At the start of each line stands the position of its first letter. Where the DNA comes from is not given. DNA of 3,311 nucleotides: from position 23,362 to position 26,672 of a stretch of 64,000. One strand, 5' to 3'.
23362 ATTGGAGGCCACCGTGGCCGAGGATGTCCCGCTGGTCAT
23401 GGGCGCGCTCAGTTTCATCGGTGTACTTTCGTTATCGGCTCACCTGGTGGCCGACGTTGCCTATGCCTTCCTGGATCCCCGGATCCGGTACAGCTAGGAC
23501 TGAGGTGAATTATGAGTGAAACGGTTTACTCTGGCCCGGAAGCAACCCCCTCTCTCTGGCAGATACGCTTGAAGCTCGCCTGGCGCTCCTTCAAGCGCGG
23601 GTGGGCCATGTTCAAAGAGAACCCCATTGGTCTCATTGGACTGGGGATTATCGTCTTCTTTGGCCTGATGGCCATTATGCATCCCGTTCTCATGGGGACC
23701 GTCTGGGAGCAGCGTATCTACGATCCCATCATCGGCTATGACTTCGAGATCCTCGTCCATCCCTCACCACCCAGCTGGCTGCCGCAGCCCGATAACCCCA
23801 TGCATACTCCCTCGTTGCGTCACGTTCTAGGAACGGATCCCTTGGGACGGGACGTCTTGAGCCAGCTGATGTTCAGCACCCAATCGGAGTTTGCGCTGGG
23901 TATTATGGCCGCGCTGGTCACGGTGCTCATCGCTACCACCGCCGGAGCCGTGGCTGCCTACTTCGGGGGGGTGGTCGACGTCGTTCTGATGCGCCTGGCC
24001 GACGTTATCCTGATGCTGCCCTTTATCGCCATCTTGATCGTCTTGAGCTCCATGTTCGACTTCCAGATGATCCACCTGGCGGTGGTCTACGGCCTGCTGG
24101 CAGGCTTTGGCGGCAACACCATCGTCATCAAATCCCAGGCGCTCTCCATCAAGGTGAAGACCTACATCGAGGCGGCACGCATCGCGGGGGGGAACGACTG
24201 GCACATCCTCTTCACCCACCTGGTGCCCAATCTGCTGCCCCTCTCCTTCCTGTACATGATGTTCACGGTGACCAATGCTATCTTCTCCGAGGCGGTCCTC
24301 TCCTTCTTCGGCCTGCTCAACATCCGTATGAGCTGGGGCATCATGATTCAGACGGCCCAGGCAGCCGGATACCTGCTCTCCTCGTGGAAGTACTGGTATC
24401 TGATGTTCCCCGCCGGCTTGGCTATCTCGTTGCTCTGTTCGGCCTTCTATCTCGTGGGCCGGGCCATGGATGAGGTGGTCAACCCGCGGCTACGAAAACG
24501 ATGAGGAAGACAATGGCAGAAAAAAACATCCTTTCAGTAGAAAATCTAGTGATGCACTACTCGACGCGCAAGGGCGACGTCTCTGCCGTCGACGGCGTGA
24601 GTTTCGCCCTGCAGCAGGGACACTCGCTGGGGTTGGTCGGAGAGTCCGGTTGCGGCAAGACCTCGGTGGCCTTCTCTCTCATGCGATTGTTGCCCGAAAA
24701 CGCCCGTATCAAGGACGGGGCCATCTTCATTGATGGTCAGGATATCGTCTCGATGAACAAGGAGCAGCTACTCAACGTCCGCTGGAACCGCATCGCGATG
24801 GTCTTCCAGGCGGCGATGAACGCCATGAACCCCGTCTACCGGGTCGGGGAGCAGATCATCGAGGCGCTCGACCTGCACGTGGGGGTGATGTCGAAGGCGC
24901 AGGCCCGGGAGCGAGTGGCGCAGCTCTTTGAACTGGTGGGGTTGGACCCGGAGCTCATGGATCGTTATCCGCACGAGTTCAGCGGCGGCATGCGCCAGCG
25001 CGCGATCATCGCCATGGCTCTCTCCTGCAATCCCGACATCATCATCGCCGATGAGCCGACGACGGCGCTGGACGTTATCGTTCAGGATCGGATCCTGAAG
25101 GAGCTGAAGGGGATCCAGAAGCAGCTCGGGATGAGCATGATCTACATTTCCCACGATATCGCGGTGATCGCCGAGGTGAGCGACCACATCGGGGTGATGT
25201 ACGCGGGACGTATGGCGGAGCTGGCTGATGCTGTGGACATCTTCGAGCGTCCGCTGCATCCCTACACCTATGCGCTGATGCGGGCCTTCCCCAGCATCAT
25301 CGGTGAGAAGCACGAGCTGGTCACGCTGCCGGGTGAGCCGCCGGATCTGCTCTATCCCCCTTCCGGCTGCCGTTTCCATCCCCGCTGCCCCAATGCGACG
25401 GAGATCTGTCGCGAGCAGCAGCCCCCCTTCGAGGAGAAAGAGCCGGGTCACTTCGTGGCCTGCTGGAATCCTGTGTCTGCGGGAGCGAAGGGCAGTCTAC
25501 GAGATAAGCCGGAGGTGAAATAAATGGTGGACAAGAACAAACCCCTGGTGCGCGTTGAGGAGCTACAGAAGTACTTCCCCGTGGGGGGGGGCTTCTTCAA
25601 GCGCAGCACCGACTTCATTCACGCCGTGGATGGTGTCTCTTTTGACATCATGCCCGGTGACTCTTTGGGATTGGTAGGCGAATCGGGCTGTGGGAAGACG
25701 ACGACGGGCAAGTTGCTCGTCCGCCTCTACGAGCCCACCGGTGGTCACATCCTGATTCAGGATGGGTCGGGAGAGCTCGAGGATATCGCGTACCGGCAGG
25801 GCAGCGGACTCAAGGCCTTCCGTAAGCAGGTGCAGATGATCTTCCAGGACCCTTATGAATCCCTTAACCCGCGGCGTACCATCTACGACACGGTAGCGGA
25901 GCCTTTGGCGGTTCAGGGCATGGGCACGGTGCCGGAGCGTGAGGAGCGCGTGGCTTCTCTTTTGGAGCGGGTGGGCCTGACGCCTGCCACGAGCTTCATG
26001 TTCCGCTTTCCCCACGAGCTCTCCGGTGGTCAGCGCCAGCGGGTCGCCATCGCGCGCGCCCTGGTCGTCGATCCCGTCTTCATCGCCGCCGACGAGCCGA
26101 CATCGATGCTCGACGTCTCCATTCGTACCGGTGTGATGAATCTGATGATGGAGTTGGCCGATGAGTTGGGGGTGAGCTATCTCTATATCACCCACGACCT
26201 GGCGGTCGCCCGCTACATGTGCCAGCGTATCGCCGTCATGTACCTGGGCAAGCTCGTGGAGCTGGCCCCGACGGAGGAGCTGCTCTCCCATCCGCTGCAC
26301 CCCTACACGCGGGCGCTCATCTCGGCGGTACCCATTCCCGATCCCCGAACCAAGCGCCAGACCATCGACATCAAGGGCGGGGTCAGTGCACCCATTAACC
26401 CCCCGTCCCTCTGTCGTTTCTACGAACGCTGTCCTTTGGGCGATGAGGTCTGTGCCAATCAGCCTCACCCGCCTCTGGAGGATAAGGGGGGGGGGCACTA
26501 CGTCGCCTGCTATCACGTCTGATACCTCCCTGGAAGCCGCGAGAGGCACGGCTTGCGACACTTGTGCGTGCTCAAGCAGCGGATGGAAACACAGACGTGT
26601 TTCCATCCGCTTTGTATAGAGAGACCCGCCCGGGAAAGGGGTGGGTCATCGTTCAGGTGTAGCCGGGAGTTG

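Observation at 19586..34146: Candidate ECF regulon: twin anti-sigma-like small proteins with a shared promoter bracket a double peptide-uptake system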

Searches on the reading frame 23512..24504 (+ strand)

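Call 75: search_protein_families(library=pfam, proteins=[window:23512-24504:+], max_evalue=0.00001)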
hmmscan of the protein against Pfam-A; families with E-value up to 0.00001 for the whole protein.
window:23512-24504:+ (330 aa): 1 family
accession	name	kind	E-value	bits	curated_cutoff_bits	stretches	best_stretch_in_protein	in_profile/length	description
PF00528.27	BPD_transp_1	-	7.1e-21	75.2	26.4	1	142-329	2-184/184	Binding-protein-dependent transport system inner membrane component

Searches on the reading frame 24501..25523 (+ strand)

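Call 75: search_protein_families(library=pfam, proteins=[window:24501-25523:+], max_evalue=0.00001)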
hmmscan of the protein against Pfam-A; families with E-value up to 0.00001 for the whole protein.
window:24501-25523:+ (340 aa): 2 families
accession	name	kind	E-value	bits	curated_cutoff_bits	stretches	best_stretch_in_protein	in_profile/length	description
PF00005.33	ABC_tran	-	6.7e-26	92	25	1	31-188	2-137/137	ABC transporter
PF08352.17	oligo_HPY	-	4.8e-21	75.4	27.1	1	240-303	2-65/65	Oligopeptide/dipeptide transporter, C-terminal region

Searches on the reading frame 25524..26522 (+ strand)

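Call 75: search_protein_families(library=pfam, proteins=[window:25524-26522:+], max_evalue=0.00001)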
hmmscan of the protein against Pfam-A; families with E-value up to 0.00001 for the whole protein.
window:25524-26522:+ (332 aa): 2 families
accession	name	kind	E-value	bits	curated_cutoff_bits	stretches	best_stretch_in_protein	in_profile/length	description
PF00005.33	ABC_tran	-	1.3e-31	110.5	25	1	36-194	2-137/137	ABC transporter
PF08352.17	oligo_HPY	-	1e-17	64.7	27.1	1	245-310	1-65/65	Oligopeptide/dipeptide transporter, C-terminal region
